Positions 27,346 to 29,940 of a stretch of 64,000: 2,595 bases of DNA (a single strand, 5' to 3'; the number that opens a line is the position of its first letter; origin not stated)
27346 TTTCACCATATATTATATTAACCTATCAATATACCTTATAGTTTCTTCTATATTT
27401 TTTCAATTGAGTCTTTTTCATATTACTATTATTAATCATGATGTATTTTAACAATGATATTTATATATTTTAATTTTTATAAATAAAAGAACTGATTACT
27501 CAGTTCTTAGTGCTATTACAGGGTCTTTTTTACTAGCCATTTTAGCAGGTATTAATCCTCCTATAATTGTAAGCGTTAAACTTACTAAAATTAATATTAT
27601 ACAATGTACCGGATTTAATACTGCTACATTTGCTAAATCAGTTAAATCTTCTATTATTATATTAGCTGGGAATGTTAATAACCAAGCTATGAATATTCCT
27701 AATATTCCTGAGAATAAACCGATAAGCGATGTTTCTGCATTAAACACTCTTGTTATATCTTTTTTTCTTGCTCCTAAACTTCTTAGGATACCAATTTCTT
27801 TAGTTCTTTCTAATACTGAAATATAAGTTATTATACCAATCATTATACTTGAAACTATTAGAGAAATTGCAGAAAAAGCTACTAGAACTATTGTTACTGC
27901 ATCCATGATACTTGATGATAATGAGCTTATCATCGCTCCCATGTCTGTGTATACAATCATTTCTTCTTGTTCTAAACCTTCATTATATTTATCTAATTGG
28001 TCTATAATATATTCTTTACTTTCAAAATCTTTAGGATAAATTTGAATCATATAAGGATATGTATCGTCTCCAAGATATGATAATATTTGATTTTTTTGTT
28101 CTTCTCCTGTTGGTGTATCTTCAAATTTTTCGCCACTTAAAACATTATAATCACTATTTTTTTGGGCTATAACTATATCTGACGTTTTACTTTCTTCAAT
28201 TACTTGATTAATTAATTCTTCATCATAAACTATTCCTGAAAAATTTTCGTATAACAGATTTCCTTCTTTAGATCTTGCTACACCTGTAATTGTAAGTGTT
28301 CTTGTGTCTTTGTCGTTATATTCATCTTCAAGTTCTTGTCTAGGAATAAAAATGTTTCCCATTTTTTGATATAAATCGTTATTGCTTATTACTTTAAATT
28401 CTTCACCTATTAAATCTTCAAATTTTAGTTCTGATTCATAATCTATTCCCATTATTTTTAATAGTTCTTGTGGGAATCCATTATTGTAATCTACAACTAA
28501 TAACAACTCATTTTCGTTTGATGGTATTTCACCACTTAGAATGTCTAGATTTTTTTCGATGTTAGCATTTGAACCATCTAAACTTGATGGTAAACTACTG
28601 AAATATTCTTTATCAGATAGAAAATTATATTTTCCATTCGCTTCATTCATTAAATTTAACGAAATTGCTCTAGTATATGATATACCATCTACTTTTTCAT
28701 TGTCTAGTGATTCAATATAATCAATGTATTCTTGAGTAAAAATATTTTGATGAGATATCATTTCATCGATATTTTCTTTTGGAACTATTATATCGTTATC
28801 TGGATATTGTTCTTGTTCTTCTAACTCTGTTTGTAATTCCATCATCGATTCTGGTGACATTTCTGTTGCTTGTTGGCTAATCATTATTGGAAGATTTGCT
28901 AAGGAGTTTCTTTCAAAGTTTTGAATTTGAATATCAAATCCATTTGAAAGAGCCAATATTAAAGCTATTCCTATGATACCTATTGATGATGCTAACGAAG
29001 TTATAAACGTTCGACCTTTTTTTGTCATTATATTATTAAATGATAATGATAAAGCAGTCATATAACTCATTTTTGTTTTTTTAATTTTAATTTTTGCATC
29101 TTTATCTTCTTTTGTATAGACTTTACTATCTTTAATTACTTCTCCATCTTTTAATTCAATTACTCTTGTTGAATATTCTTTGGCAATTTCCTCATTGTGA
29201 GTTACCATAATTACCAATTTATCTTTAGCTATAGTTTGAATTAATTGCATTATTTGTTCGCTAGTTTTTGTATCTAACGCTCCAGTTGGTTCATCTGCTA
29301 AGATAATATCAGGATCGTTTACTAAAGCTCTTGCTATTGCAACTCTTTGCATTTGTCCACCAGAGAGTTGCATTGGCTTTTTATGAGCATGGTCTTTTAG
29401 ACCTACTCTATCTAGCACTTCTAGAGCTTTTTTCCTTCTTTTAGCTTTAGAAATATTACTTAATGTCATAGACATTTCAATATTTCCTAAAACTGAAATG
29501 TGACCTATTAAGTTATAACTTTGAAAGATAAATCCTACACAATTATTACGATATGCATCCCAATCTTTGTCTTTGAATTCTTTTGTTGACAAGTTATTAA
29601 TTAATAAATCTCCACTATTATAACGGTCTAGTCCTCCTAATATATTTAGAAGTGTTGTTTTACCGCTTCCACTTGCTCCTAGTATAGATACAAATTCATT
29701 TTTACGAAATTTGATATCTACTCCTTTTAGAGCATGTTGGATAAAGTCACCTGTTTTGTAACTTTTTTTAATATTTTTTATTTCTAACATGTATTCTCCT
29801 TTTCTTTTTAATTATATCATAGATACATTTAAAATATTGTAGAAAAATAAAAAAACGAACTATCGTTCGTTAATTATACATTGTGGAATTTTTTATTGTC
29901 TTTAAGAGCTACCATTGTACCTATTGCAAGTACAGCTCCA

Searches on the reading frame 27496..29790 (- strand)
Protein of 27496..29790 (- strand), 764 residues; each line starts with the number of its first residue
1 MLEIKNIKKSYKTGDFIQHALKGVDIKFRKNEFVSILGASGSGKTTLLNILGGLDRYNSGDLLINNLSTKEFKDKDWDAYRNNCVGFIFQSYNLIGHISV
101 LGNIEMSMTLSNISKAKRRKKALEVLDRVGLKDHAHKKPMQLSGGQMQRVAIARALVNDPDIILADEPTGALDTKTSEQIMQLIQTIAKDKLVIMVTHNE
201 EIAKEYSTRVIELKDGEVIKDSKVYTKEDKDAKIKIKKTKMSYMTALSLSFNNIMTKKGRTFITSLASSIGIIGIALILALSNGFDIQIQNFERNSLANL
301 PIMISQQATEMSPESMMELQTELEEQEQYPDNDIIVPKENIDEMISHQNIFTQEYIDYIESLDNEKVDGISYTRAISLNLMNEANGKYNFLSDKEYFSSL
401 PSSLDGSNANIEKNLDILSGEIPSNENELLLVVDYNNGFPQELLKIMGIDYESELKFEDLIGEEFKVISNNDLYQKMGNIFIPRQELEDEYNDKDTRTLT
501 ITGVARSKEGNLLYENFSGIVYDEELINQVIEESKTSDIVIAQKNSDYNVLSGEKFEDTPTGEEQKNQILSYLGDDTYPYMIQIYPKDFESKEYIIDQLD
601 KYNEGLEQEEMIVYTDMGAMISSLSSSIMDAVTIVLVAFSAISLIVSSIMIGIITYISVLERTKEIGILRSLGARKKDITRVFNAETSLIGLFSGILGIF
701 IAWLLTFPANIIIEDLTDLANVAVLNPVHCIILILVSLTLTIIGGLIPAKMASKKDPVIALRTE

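Call 80: search_protein_families(library=pfam, proteins=[window:27496-29790:-], max_evalue=0.00001)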
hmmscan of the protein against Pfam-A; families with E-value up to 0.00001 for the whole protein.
window:27496-29790:- (764 aa): 2 families
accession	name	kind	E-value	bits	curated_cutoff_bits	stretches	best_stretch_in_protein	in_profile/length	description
PF00005.33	ABC_tran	-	2.2e-30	106.5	25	1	21-169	1-136/137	ABC transporter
PF02687.27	FtsX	-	3.2e-20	72.8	25.5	1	638-757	2-120/120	FtsX-like permease C-terminal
